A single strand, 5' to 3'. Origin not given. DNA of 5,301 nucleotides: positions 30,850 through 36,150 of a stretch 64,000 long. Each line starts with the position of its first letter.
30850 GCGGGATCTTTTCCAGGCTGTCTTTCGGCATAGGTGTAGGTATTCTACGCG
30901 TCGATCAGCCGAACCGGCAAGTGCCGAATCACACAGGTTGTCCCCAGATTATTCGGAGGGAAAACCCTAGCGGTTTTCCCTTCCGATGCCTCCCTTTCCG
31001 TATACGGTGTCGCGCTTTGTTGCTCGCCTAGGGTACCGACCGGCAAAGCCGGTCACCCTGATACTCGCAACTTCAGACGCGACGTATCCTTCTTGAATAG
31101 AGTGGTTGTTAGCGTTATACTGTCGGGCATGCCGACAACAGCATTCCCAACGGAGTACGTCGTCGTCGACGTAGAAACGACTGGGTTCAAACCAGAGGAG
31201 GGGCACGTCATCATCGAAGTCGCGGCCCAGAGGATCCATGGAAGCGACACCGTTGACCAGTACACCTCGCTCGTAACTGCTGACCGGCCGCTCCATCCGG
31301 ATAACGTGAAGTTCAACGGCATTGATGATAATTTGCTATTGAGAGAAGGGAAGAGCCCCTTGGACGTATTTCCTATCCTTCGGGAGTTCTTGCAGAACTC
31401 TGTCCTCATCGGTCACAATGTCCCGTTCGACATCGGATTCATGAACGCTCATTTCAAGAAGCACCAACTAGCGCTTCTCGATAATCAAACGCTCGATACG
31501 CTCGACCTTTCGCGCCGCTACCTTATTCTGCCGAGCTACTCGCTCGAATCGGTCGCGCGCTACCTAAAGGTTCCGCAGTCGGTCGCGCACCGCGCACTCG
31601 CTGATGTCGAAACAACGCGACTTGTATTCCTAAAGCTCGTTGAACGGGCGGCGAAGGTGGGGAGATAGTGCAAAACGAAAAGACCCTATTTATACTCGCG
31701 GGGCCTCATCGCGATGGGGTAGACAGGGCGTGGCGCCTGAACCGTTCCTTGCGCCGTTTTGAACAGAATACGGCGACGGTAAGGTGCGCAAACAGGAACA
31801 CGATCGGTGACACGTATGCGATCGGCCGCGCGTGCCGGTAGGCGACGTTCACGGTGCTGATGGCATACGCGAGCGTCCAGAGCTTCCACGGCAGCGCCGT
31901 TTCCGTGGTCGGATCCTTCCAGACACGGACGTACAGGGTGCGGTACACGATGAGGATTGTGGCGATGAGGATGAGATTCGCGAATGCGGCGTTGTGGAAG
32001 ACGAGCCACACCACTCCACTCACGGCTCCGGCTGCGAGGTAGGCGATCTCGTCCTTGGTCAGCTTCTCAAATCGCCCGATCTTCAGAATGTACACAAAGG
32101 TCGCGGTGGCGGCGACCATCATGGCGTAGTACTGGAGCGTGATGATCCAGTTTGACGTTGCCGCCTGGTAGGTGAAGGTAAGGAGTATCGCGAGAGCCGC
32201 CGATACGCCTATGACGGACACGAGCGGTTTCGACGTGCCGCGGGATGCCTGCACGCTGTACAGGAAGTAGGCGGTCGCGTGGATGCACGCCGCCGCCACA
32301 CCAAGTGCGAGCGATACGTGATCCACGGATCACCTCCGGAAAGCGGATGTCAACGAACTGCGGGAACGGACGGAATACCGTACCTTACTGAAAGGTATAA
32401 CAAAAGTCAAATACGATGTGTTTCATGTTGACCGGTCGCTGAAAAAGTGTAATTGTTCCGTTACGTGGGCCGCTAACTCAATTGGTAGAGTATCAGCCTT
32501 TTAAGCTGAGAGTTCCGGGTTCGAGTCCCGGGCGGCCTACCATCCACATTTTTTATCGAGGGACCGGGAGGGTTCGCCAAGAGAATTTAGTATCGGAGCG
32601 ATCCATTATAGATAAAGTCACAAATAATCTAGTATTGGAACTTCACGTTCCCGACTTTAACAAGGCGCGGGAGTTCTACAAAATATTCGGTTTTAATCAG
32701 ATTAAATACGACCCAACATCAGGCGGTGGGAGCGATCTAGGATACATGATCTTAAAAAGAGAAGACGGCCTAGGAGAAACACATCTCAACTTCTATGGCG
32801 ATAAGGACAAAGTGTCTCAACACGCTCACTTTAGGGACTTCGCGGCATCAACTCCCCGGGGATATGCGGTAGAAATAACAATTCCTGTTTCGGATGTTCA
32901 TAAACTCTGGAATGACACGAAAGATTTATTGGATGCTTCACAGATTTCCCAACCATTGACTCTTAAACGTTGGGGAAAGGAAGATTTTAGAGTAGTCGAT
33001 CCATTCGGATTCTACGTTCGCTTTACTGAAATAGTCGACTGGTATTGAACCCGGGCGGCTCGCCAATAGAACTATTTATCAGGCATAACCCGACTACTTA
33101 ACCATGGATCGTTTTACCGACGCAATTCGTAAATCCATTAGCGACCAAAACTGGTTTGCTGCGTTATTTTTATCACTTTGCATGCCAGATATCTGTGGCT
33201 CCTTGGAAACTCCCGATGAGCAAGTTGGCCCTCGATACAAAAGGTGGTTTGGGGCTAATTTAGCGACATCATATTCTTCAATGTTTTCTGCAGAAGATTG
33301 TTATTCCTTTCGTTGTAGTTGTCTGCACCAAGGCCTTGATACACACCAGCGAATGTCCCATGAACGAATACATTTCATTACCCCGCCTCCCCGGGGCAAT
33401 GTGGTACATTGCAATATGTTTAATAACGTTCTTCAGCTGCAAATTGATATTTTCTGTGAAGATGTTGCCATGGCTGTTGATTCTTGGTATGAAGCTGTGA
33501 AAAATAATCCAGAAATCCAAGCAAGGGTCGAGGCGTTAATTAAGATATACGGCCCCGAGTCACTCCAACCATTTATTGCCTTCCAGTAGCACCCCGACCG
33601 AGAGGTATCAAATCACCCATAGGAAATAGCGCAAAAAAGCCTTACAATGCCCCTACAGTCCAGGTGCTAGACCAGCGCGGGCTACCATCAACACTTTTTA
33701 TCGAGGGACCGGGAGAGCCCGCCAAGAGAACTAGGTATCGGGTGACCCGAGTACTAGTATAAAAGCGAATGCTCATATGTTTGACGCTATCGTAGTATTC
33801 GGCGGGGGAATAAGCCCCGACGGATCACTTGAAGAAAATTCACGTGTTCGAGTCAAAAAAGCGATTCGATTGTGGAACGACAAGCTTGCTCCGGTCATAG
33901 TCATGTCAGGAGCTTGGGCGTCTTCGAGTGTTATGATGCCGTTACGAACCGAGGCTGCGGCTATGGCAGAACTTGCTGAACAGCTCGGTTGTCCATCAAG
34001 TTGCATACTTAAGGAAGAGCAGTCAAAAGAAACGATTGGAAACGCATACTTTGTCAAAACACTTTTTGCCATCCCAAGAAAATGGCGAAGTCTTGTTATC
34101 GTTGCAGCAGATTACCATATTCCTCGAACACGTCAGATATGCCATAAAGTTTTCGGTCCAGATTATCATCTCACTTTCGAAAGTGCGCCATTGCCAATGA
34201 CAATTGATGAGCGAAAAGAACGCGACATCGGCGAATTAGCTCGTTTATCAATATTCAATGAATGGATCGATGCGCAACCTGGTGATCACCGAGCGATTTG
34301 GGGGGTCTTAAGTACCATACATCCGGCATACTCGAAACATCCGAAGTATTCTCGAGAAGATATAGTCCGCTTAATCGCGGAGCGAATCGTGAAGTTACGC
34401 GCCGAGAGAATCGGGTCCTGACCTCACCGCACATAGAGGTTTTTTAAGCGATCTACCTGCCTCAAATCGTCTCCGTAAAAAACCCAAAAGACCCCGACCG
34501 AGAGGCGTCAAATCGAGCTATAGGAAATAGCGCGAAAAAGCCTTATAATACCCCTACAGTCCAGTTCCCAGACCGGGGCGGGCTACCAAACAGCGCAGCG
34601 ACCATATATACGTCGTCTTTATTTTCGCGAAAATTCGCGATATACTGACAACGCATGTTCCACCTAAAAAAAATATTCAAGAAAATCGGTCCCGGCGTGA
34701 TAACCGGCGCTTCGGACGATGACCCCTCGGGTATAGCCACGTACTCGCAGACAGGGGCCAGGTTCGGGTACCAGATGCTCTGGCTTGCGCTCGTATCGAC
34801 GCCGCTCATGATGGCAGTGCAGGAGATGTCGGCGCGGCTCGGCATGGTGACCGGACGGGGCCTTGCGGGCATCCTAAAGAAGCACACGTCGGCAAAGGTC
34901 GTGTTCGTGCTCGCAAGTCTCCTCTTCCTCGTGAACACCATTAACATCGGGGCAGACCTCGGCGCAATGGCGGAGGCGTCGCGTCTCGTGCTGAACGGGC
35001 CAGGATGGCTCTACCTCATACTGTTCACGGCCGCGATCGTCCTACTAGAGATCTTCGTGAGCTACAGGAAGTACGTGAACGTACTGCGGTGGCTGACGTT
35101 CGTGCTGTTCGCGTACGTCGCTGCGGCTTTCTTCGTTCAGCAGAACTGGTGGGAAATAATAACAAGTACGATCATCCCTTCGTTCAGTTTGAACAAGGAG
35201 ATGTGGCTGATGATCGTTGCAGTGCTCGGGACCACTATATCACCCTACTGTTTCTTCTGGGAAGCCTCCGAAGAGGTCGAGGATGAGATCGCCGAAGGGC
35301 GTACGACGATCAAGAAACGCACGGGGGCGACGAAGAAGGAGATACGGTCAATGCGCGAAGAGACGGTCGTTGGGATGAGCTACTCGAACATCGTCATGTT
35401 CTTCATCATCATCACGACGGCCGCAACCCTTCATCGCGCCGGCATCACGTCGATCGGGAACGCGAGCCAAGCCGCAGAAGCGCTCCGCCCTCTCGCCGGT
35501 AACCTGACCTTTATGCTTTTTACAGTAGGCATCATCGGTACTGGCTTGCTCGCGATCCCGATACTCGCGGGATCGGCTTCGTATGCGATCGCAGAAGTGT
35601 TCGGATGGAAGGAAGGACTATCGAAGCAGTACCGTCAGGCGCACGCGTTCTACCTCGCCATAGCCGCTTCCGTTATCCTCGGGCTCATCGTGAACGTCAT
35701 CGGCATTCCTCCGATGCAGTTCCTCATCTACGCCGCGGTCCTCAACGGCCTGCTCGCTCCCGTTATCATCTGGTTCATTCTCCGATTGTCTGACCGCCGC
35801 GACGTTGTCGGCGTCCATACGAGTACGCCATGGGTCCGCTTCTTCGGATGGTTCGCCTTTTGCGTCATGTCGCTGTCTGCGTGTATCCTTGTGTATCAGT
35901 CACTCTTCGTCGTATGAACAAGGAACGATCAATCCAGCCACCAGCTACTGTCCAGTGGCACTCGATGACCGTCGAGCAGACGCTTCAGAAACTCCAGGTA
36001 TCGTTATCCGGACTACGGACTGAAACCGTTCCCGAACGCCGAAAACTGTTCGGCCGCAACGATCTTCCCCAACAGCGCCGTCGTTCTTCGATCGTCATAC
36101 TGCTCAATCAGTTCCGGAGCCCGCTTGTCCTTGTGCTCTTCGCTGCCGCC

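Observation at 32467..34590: tRNA-Lys followed by three single-gene cassettes bounded by repeats that copy the tRNA 3' end; no integrase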

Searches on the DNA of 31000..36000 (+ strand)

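Call 6: search_rna_families(source=window, start=31000, end=36000, threshold=evalue, max_evalue=1)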
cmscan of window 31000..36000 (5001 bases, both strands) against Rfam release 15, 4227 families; matches with E-value up to 1: 2.
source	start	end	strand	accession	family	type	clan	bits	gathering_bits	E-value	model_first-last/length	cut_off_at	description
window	32467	32539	+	RF00005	tRNA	Gene; tRNA;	CL00001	68.9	29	5e-14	1-71/71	no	tRNA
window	31943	31992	+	RF01120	sR33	Gene; snRNA; snoRNA; CD-box;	-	20.1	37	0.85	1-55/55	no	Small nucleolar RNA sR33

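Call 83: search_dna_similar(query=window:33591-33760:+, collection=phages, mode=distant, max_evalue=0.01, max_rows=10)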
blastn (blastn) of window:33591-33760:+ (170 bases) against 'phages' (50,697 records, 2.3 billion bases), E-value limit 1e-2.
No match.

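Call 84: search_dna_similar(query=window:33591-33760:+, collection=plasmids, mode=distant, max_evalue=0.01, max_rows=10)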
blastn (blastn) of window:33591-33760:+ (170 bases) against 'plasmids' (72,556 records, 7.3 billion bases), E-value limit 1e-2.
No match.

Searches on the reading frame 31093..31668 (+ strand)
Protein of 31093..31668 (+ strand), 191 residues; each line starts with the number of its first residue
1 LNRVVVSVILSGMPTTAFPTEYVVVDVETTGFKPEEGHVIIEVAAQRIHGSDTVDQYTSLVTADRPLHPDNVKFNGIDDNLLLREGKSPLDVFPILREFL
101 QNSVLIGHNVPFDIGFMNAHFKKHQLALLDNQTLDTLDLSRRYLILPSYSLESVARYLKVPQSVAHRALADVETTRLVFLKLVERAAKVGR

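Call 11: search_protein_families(library=pfam, proteins=[window:31093-31668:+], max_evalue=0.01)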
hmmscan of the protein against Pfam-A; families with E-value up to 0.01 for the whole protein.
window:31093-31668:+ (191 aa): 2 families
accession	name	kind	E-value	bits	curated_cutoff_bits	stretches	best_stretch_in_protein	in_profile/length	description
PF00929.31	RNase_T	-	1.9e-29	103.8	24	1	23-178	1-163/164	Exonuclease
PF13482.12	RNase_H_2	-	6.2e-05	23.4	22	1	25-160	3-115/165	RNase_H superfamily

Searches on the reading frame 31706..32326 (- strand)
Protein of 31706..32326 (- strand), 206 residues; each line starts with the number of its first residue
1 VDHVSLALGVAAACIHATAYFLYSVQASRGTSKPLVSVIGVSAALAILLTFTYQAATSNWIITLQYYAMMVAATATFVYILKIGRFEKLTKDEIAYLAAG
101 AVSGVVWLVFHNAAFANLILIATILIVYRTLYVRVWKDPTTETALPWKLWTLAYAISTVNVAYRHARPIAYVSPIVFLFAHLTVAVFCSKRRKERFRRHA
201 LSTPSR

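Call 11: search_protein_families(library=pfam, proteins=[window:31706-32326:-], max_evalue=0.01)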
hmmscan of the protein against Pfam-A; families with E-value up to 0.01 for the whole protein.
window:31706-32326:- (206 aa): 1 family
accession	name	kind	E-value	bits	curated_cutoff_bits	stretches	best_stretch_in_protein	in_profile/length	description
PF02533.20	PsbK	-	0.0071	16.9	25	0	32-58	13-39/41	Photosystem II 4 kDa reaction centre component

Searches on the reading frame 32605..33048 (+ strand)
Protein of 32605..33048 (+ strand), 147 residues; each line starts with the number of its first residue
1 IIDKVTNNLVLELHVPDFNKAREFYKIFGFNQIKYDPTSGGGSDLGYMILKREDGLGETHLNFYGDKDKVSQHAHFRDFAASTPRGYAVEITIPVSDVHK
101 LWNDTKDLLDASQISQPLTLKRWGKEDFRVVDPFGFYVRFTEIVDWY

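Call 11: search_protein_families(library=pfam, proteins=[window:32608-33048:+], max_evalue=0.01)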
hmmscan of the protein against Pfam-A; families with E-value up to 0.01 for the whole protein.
window:32608-33048:+ (146 aa): 3 families
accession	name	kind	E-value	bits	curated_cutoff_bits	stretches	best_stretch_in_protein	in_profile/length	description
PF22677.2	Ble-like_N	-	0.0022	18.2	24.5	1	10-30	5-26/41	Bleomycin resistance protein-like N-terminal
PF00903.31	Glyoxalase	-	0.0032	18.3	20.6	1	11-139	6-121/121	Glyoxalase/Bleomycin resistance protein/Dioxygenase superfamily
PF19581.5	Glyoxalase_7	-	0.0047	17.3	23.6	0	121-144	108-131/133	Glyoxalase superfamily protein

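Call 60: search_protein_families(library=padloc, proteins=[window:32605-33048:+], max_evalue=0.01)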
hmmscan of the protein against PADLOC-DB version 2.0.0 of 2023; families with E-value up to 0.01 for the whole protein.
window:32605-33048:+ (147 aa): 0 families

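Call 89: search_protein_families(library=ncbifam, proteins=[window:32605-33048:+], max_evalue=0.01)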
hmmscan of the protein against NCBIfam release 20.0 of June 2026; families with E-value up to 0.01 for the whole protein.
window:32605-33048:+ (147 aa): 0 families

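Call 91: search_solved_structures(query=window:32605-33048:+, max_evalue=1)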
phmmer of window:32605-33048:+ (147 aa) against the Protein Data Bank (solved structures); distinct sequences matched with E-value up to 1: 2.
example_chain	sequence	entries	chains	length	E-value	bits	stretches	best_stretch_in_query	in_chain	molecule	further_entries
3fcd_A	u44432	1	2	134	0.29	14.4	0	84-142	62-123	Lyase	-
4bob_A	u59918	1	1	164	0.87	12.9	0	26-68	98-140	ERPP PROTEIN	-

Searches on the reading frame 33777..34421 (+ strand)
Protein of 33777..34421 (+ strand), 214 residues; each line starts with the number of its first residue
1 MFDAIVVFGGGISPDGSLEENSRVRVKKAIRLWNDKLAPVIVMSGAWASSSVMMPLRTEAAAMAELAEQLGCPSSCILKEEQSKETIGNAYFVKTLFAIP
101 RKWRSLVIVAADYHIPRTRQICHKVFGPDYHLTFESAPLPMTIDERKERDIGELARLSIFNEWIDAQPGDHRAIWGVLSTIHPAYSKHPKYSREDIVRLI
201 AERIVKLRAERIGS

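Call 11: search_protein_families(library=pfam, proteins=[window:33777-34421:+], max_evalue=0.01)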
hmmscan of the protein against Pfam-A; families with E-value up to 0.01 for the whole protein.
window:33777-34421:+ (214 aa): 1 family
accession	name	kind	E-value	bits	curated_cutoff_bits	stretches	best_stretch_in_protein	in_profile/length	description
PF02698.23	DUF218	-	4.8e-22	78.7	27.6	1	3-139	1-109/133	DUF218 domain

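Call 13: find_encoding_contigs(protein=window:33777-34421:+, flank=10000, max_places=10)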
Protein window:33777-34421:+ (214 aa): no gene with exactly this product is on record in the collection.

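Call 60: search_protein_families(library=padloc, proteins=[window:33777-34421:+], max_evalue=0.01)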
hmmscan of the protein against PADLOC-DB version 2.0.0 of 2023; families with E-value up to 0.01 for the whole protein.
window:33777-34421:+ (214 aa): 0 families

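Call 73: find_homologous_proteins(query=window:33777-34421:+, max_evalue=1e-20)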
Query window:33777-34421:+ (214 aa): 8 proteins with E <= 1e-20 among 475 candidates.
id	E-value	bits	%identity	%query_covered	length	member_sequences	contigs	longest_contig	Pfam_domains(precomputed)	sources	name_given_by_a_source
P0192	3.9e-139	479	100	100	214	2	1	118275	PF02698.24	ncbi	ncbi:MAG: YdcF family protein [Candidatus Kerfeldbacteria bacterium]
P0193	6.9e-116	403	84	100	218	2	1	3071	PF02698.24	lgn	-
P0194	1.8e-84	301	64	98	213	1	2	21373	PF02698.24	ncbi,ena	-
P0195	1.2e-73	265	57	99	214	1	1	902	PF02698.24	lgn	-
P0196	2.9e-64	235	54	99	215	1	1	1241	PF02698.24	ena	-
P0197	9.5e-38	148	43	87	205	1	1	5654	PF02698.24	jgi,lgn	jgi:hypothetical protein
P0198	1.7e-32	131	41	93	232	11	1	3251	PF02698.24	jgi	jgi:uncharacterized SAM-binding protein YcdF (DUF218 family)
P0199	1.9e-32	131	39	93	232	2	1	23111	PF02698.24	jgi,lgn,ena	-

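Call 74: find_encoding_contigs(protein=P0193, flank=5000, max_places=4)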
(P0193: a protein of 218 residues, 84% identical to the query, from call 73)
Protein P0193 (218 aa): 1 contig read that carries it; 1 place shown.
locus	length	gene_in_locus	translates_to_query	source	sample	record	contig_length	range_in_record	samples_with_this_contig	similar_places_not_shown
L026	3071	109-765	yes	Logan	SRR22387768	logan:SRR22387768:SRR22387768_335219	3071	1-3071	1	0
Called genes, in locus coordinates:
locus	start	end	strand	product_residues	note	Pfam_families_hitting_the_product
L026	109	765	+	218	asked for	PF02698:DUF218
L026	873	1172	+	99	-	-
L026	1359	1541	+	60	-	-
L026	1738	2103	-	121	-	PF01569:PAP2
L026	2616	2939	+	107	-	PF00076:RRM_1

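Call 75: find_encoding_contigs(protein=P0194, flank=10000, max_places=4)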
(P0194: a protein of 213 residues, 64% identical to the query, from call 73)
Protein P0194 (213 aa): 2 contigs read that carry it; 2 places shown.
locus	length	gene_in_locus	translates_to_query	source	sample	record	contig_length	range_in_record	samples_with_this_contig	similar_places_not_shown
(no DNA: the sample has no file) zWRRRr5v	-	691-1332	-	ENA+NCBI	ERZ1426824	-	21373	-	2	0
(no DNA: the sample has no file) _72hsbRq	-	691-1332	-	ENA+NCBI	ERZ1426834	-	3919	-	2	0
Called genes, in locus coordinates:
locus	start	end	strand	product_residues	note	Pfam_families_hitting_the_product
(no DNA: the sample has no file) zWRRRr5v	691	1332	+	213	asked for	PF02698:DUF218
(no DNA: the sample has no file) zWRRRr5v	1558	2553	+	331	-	PF00152:tRNA-synt_2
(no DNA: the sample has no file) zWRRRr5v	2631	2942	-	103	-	-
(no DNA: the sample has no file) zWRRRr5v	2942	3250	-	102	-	-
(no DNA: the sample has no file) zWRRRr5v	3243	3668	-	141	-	-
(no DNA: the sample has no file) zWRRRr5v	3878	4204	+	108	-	-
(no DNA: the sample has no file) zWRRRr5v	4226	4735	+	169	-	PF00293:NUDIX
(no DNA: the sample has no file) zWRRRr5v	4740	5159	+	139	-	-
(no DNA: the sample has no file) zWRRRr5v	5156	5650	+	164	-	-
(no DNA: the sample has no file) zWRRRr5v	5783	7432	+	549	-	PF05157:MshEN, PF13191:AAA_16 (faint), PF00437:T2SSE, PF13401:AAA_22 (weak)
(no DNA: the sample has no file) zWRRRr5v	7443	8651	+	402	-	PF00482:T2SSF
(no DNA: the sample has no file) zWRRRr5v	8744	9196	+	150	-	-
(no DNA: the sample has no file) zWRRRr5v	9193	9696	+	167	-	-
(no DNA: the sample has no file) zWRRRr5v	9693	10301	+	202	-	-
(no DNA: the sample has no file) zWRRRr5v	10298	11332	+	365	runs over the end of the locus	PF00092:VWA, PF13519:VWA_2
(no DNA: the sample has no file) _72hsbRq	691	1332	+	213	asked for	PF02698:DUF218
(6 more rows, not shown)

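Call 88: search_protein_families(library=pfam, proteins=[L026:873-1172:+], max_evalue=0.01)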
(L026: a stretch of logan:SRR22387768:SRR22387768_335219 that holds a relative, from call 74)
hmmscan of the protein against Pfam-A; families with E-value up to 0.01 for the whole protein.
L026:873-1172:+ (99 aa): 0 families

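Call 89: search_protein_families(library=ncbifam, proteins=[window:33777-34421:+], max_evalue=0.01)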
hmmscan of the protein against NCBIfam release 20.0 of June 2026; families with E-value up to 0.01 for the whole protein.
window:33777-34421:+ (214 aa): 2 families
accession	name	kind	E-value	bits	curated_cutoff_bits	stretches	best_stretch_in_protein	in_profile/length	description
NF007794.0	PRK10494.1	equivalog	2.5e-08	33.7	205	1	3-120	80-195/259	envelope biogenesis factor ElyC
NF010634.0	PRK14031.1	equivalog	0.0073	14.8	822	0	166-209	16-61/444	NADP-specific glutamate dehydrogenase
